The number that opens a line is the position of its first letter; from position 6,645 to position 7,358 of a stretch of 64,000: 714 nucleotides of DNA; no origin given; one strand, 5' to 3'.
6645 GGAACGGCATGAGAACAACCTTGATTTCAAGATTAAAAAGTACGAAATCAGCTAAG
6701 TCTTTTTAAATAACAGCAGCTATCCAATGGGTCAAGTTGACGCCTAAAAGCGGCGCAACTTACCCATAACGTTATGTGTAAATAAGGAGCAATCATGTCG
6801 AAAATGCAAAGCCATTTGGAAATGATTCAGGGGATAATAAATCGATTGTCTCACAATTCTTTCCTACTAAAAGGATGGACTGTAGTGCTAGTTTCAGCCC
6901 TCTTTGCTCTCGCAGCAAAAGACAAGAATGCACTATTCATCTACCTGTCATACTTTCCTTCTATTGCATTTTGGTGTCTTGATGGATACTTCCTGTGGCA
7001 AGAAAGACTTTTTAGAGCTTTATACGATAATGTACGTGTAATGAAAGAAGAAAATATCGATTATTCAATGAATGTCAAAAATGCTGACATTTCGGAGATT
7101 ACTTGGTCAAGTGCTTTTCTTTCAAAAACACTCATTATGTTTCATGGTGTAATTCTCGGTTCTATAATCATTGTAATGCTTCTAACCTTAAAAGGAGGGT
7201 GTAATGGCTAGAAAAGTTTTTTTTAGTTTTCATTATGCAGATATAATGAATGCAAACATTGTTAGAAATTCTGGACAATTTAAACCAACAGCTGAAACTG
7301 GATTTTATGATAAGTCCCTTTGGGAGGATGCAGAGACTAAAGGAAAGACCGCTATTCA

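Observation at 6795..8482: Integron cassette with an overlapping 2-TM (SLATT-like) / TIR-like / REC-domain gene trio: candidate novel defence or abortive-infection module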

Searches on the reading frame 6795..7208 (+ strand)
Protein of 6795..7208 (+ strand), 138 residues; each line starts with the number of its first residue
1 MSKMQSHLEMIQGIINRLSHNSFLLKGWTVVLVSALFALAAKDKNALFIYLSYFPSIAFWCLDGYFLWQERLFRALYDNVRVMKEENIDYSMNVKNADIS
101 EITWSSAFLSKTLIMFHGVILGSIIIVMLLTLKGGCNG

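Call 6: search_protein_families(library=pfam, proteins=[window:6795-7208:+], max_evalue=1)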
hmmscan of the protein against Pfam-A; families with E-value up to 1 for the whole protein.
window:6795-7208:+ (138 aa): 0 families

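Call 7: search_protein_families(library=padloc, proteins=[window:6795-7208:+], max_evalue=1)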
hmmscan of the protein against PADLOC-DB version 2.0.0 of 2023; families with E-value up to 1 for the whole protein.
window:6795-7208:+ (138 aa): 4 families
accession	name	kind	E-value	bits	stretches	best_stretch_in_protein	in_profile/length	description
PDLC04686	PDC-M50A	-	2.7e-52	174.6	1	1-130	1-131/134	-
PDLC04685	PDC-M50A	-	8e-40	134.1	1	5-129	6-127/130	-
PDLC04684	PDC-M50A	-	9.6e-18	63.1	1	8-126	18-135/159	-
PDLC04687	PDC-M50A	-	3e-16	57.7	1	6-133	14-142/144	-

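Call 8: search_protein_families(library=ncbifam, proteins=[window:6795-7208:+], max_evalue=1)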
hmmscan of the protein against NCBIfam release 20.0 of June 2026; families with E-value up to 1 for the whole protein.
window:6795-7208:+ (138 aa): 0 families

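Call 16: find_homologous_proteins(query=window:6795-7208:+)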
Query window:6795-7208:+ (138 aa): 1874 proteins with E <= 0.001 among 1891 candidates; the best 120 are listed.
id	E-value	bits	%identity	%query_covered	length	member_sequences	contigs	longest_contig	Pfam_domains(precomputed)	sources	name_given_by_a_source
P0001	5.5e-85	300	100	100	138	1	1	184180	-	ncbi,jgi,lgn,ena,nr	ncbi:MAG: hypothetical protein OEV42_00430 [Deltaproteobacteria bacterium]|nr:hypothetical protein [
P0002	3.7e-72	259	89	97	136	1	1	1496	-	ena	-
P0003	2.0e-71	256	87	98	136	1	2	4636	-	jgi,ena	-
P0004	4.3e-70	252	84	98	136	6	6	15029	-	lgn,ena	-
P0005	7.7e-70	251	85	98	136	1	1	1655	-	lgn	-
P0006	1.4e-69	250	84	98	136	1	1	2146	-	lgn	-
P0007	3.3e-69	249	84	98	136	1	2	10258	-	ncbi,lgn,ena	-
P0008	6.8e-69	248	84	98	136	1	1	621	-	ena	-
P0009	2.2e-68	246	85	98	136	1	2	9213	-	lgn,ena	-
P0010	2.7e-68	246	85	95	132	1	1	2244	-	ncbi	-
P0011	4.5e-68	245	81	98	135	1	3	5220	-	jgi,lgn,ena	-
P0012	1.3e-67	244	80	100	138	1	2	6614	-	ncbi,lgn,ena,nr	ncbi:hypothetical protein KAR91_32665 [Candidatus Pacearchaeota archaeon]|nr:hypothetical protein [C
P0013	6.9e-67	241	83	98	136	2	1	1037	-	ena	-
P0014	1.2e-66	241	82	98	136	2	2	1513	-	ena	-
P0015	1.3e-66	241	83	95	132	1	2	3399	-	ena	-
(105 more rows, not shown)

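Call 19: find_related_loci(query=A1, collection=genome_contigs, flank=6000)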
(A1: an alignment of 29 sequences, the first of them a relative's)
Query A1 (138 aa) in genome_contigs; peptide patterns used: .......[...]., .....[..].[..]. (x = any residue, [..] = any of these).
600 stretches matched a pattern (row limit reached: there are more); 580 encode a relative of the query (tblastn E <= 1e-3); the best 80 are kept; 80 distinct loci.
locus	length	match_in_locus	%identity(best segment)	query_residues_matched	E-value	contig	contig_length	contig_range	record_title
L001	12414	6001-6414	79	1-138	5e-73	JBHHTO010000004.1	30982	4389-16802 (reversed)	MAG: Rhodothalassiaceae bacterium isolate s1_sp2_bin.22 NODE_49_length_30982_cov_5.170046, whole genome shotgun sequence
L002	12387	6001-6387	67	1-129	2e-56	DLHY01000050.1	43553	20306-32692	MAG TPA_asm: Chloracidobacterium sp. UBA7656 UBA7656_contig_1191, whole genome shotgun sequence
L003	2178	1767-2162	65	1-132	9e-57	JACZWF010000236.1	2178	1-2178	MAG: Thaumarchaeota archaeon isolate B1T1B5 B1T1B5_NODE113521, whole genome shotgun sequence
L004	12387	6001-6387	64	1-129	8e-55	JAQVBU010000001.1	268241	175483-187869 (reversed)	MAG: Alphaproteobacteria bacterium isolate STD2_72 NODE_50_length_268241_cov_12.185858_Sandtown_D2, whole genome shotgun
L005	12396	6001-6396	64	1-132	1e-52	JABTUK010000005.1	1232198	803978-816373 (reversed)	MAG: Anaerolineales bacterium isolate H5_CFX5 seq005, whole genome shotgun sequence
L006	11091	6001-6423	57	1-138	4e-52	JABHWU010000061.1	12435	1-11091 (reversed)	MAG: Deltaproteobacteria bacterium isolate SI047_bin2 k141_13099, whole genome shotgun sequence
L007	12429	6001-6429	59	1-138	5e-52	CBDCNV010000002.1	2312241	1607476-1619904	MAG: Opitutales bacterium isolate bad5a5f1-2e93-4c07-927b-d919c4be9086 genome assembly, contig: contig_2, whole genome s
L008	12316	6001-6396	60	1-133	3e-51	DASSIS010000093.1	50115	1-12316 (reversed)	MAG TPA_asm: Gammaproteobacteria bacterium isolate SMAG_U1094 k141_690812, whole genome shotgun sequence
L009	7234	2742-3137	61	1-132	2e-51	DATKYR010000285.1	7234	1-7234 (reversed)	MAG TPA_asm: Sedimentisphaerales bacterium isolate SMAG_U14224 k141_3598123, whole genome shotgun sequence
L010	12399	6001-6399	60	1-132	2e-50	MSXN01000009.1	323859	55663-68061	MAG: Nitrospira sp. ST-bin5 333, whole genome shotgun sequence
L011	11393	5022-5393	58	6-129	1e-49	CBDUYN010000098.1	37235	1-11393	MAG TPA_asm: uncultured bacterium isolate SRR22302374_binner12_Refined_89 genome assembly, contig: ERZ26661914.472, whol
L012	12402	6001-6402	56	1-133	9e-50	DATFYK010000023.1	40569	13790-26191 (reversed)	MAG TPA_asm: Terracidiphilus sp. isolate SMAG_U9541 k141_1246295, whole genome shotgun sequence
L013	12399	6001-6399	56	1-132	1e-49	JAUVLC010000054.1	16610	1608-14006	MAG: Clostridia bacterium isolate CSMAG_496 CSMAG_496_k141_794379_length_16610_cov_11.5298, whole genome shotgun sequenc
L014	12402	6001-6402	57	1-134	4e-49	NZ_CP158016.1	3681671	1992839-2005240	Pseudaeromonas sp. ZJS20 chromosome, complete genome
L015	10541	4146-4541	60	1-132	2e-47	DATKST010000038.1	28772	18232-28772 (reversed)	MAG TPA_asm: Terriglobia bacterium isolate SMAG_U14061 k141_1166413, whole genome shotgun sequence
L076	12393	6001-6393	47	1-130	2e-37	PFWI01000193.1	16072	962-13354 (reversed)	MAG: bacterium (Candidatus Ratteibacteria) CG_4_9_14_3_um_filter_41_21 CG_4_9_14_3_um_filter_150_scaffold_6008_c, whole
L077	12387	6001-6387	50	5-133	3e-37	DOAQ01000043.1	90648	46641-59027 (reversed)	MAG TPA_asm: Prolixibacteraceae bacterium isolate UBA12447 contig_816, whole genome shotgun sequence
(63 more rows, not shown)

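Call 24: search_protein_families(library=pfam, alignment_id=A2, max_evalue=0.01)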
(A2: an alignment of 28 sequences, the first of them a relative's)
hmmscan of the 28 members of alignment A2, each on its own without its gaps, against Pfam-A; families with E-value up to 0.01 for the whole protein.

A. member 1, L002:6386-6733:+ (116 aa): 0 families

B. families by the number of members that match (of 28 scanned): 21 families
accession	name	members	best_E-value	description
PF08937.16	ThsB_TIR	7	4.4e-15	Thoeris protein ThsB, TIR-like domain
PF13676.11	TIR_2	3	3.3e-23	TIR domain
PF18723.6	HMUDK_hel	2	5.3e-107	5-hmdU DNA kinase, helical domain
PF18180.6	LD_cluster3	1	2.9e-17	SLOG cluster3 family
PF04055.27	Radical_SAM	1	1.3e-15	Radical SAM superfamily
PF08818.16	DUF1801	1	7.7e-13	Domain of unknown function (DU1801)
PF04184.18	ST7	1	3.7e-12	ST7 protein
PF11127.14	YgaP-like_TM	1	1.6e-09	Inner membrane protein YgaP-like, transmembrane domain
PF13614.12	AAA_31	1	1.2e-07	AAA domain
PF01656.29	CbiA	1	2.5e-07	CobQ/CobB/MinD/ParA nucleotide binding domain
PF10609.15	ParA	1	7.3e-07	NUBPL iron-transfer P-loop NTPase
PF18163.6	LD_cluster2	1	2.5e-06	SLOG cluster2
PF13353.11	Fer4_12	1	6.6e-06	4Fe-4S single cluster domain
PF05014.21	Nuc_deoxyrib_tr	1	1.2e-05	Nucleoside 2-deoxyribosyltransferase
PF06564.18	CBP_BcsQ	1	1.5e-05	Cellulose biosynthesis protein BcsQ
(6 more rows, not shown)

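Call 25: predict_structure(alignment_id=A1)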
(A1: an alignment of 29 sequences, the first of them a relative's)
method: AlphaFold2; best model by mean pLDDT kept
length: 138 residues; sequences in the alignment: 29
mean_pLDDT: 92.2   pTM: 0.80
mean pLDDT of the five models: 92.2, 91.4, 90.9, 90.7, 87.9
residues with pLDDT >= 90: 116; 70-90: 17; 50-70: 3; < 50: 2
segments of 3 or more residues with pLDDT < 50: none
pLDDT, mean of each block of 10 residues (from residue 1): 90 97 95 96 93 96 96 95 88 91 93 95 95 67
secondary structure, 60 per line:
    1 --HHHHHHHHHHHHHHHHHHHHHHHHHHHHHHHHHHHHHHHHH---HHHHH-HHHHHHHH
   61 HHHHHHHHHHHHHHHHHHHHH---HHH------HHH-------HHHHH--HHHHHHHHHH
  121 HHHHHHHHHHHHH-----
elements in order: H3-43 H47-51 H53-81 H104-108 H111-133

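Call 41: search_protein_families(library=pfam, alignment_id=A1, max_evalue=10)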
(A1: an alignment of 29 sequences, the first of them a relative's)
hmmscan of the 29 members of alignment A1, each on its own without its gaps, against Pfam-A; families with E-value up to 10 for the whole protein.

A. member 1, P0001 (138 aa): 0 families

B. families by the number of members that match (of 29 scanned): 7 families
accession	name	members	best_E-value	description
PF10883.13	DUF2681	2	0.086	Protein of unknown function (DUF2681)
PF17753.7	Ig_mannosidase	1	0.076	Ig-fold domain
PF15701.10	DUF4668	1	0.16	Domain of unknown function (DUF4668)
PF05473.18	UL45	1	0.17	UL45 protein, carbohydrate-binding C-type lectin-like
PF25667.1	ASFV_P17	1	0.25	African swine fever virus minor capsid protein p17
PF11683.13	DUF3278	1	1.2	Protein of unknown function (DUF3278)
PF10028.14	DUF2270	1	4.2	Predicted integral membrane protein (DUF2270)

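Call 47: search_dna_similar(query=window:6795-7208:+, collection=plasmids, mode=protein, max_rows=15)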
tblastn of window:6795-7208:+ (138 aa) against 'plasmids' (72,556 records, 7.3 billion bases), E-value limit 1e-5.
Records with a match: 124; places in all: 125; records where one place covers at least 80% of the query: 105.
Best place of each record, by identity: 60-80% 2; <60% 122.
By first word of the organism name: Klebsiella 40; Escherichia 36; Campylobacter 10; Lactiplantibacillus 5; Priestia 3; Levilactobacillus 3; Enterobacter 3; Streptomyces 2; Sulfitobacter 2; Shigella 2; and 17 more.
By predicted mobility (MOB-suite, as given by PLSDB): conjugative 82; non-mobilizable 28; mobilizable 14.
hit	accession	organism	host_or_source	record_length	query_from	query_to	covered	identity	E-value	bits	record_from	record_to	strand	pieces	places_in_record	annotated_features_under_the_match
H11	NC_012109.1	Desulforapulum autotrophicum HRM2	-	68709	1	135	98%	61.5%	1e-41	153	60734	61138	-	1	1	hypothetical protein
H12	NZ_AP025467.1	Vibrio chagasii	-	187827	1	138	100%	42.8%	1e-20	94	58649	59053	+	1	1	hypothetical protein | TIR domain-containing protein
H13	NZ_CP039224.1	Piscirickettsia salmonis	Salmo salar,cell culture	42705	1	94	68%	60.6%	3e-25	106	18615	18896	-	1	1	none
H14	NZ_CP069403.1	Priestia megaterium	Homo sapiens,Pure culture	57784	6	117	81%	47.8%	1e-22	99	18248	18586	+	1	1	hypothetical protein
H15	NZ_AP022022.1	Klebsiella sp. WP3-S18-ESBL-05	-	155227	1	128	93%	41.5%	5e-17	83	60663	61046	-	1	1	hypothetical protein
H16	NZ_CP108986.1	Streptomyces sp. NBC_00724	-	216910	7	132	91%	42.1%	4e-16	81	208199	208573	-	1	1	hypothetical protein | HIT domain-containing protein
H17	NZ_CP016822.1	Rhodococcus sp. p52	oil-polluted soil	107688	5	132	93%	39.1%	2e-12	70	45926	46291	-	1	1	hypothetical protein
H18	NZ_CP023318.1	Priestia megaterium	Plant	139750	7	130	90%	40.0%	1e-22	99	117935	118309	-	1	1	hypothetical protein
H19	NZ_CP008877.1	Terribacillus goriensis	Cryptomeria japonica var. sinensis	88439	7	127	88%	41.0%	6e-21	94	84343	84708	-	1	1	hypothetical protein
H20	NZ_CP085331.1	Haladaptatus salinisoli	cell culture,saline soil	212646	7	138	96%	35.8%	1e-12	70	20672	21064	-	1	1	hypothetical protein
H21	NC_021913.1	Halorhabdus tiamatea SARL4B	-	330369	5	135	95%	34.8%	5e-12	69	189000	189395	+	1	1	hypothetical protein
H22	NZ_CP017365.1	Lactiplantibacillus plantarum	cell culture,palm wine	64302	7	136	94%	35.1%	5e-10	63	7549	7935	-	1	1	hypothetical protein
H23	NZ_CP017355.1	Lactiplantibacillus plantarum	cell culture,raw sausage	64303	7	136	94%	35.1%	5e-10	63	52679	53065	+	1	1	hypothetical protein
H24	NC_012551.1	Levilactobacillus brevis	Korean-type pickle Kimchi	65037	7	136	94%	35.1%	5e-10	63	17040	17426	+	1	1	hypothetical protein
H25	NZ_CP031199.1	Levilactobacillus brevis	-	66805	7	136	94%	35.1%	5e-10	63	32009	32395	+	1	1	hypothetical protein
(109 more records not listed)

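Call 48: get_annotated_region(hit=H15, flank=3000)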
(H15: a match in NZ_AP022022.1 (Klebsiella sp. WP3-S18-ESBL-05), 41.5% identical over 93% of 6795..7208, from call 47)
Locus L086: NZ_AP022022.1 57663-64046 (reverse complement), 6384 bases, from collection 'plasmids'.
description: Klebsiella sp. WP3-S18-ESBL-05 plasmid pWP3-S18-ESBL-05_2, complete sequence
organism: Klebsiella sp. WP3-S18-ESBL-05 (NCBI taxid 2675711)
taxonomy: Bacteria; Pseudomonadota; Gammaproteobacteria; Enterobacterales; Enterobacteriaceae; Klebsiella; Klebsiella sp. WP3-S18-ESBL-05
host: -; source: -; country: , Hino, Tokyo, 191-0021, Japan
typing (MOB-suite, as given by PLSDB): conjugative; relaxase MOBF; mating-pair formation MPF_F
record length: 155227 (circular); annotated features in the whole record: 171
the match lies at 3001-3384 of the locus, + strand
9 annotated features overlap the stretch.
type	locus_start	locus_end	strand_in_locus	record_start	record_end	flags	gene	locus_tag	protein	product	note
CDS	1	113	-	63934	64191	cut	-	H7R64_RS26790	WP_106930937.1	DNA polymerase III subunit theta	GO:0006260 - DNA replication [Evidence IEA]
CDS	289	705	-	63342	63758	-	-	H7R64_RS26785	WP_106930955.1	DUF1380 family protein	-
CDS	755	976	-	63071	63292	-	-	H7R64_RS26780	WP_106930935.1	hypothetical protein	-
CDS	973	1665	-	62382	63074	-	-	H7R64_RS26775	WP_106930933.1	DNA methylase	-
CDS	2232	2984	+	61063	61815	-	-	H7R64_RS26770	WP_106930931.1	toll/interleukin-1 receptor domain-containing protein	GO:0007165 - signal transduction [Evidence IEA]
CDS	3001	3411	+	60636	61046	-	-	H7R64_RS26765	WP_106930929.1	hypothetical protein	-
CDS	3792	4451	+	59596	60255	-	-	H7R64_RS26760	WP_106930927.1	hypothetical protein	-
CDS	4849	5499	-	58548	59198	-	-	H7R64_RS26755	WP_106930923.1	plasmid partitioning/stability family protein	-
CDS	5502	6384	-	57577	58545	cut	parM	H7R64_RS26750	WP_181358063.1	plasmid segregation protein ParM domain-containing protein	-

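Call 49: get_annotated_region(hit=H19, flank=3000)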
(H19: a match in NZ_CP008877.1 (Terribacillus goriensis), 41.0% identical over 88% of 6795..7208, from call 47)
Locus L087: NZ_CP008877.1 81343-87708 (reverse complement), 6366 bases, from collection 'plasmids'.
description: Terribacillus goriensis strain MP602 plasmid pT1, complete sequence
organism: Terribacillus goriensis (NCBI taxid 386490)
taxonomy: Bacteria; Bacillota; Bacilli; Bacillales; Bacillaceae; Terribacillus; Terribacillus goriensis
host: -; source: Cryptomeria japonica var. sinensis; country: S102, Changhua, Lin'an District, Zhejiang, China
typing (MOB-suite, as given by PLSDB): mobilizable; relaxase MOBQ
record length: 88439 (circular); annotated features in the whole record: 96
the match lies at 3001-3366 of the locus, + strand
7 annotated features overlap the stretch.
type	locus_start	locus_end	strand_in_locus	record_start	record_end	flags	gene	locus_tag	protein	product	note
CDS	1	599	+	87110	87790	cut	-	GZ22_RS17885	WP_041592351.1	hypothetical protein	-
CDS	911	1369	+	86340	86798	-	-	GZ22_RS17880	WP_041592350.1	hypothetical protein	-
CDS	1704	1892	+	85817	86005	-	-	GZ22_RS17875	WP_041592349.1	hypothetical protein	-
CDS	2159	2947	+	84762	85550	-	-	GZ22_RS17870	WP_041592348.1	toll/interleukin-1 receptor domain-containing protein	-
CDS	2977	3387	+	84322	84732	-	-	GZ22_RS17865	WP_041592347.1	hypothetical protein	-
CDS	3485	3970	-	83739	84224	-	-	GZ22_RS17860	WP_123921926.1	hypothetical protein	-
CDS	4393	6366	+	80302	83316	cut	-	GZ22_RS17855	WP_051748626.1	AAA domain-containing protein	-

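Call 50: get_annotated_region(hit=H18, flank=3000)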
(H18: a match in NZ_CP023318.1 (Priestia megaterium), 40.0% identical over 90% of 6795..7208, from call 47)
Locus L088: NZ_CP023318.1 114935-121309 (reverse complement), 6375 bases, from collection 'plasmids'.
description: Priestia megaterium strain A plasmid p1, complete sequence
organism: Priestia megaterium (NCBI taxid 1404)
taxonomy: Bacteria; Bacillota; Bacilli; Bacillales; Bacillaceae; Priestia; Priestia megaterium
host: -; source: Plant; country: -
typing (MOB-suite, as given by PLSDB): mobilizable; replicon rep_cluster_385; relaxase MOBP
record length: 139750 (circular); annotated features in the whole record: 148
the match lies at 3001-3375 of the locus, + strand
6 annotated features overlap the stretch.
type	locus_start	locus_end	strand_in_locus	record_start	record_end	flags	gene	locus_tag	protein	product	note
CDS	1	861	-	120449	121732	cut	-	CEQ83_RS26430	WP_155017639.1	hypothetical protein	-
CDS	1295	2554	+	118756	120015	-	dcm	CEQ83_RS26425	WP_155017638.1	DNA (cytosine-5-)-methyltransferase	GO:0006304 - DNA modification [Evidence IEA]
CDS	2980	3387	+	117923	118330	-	-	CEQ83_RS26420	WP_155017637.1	hypothetical protein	-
CDS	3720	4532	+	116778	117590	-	-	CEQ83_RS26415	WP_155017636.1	toll/interleukin-1 receptor domain-containing protein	-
CDS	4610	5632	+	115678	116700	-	-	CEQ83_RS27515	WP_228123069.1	TIR domain-containing protein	GO:0007165 - signal transduction [Evidence IEA]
CDS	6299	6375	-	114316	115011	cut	-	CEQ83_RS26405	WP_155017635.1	hypothetical protein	-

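Call 51: search_protein_families(library=pfam, proteins=[L086:3001-3408:+, L087:2977-3384:+, L088:2980-3384:+, L086:2232-2981:+], max_evalue=10)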
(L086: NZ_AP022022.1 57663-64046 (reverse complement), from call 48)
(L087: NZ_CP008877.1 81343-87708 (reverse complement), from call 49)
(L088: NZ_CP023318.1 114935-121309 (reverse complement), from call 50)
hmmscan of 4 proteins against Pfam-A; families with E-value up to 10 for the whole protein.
L086:3001-3408:+ (136 aa): 1 family
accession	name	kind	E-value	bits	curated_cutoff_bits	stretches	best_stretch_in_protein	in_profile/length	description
PF11683.13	DUF3278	-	0.0052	17.3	26.6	1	13-77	28-94/130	Protein of unknown function (DUF3278)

L087:2977-3384:+ (136 aa): 0 families

L088:2980-3384:+ (135 aa): 1 family
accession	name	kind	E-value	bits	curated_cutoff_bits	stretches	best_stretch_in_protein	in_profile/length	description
PF11241.13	DUF3043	-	4.6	7.7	25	1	17-83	74-138/171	Protein of unknown function (DUF3043)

L086:2232-2981:+ (250 aa): 2 families
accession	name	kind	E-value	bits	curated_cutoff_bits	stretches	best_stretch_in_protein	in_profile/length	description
PF13676.11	TIR_2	-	3.6e-06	27.9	28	1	63-94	1-31/122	TIR domain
PF10137.14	CAP12-PCTIR_TIR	-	0.11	13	24.7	0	62-86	1-23/119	CAP12/Pycsar effector protein, TIR domain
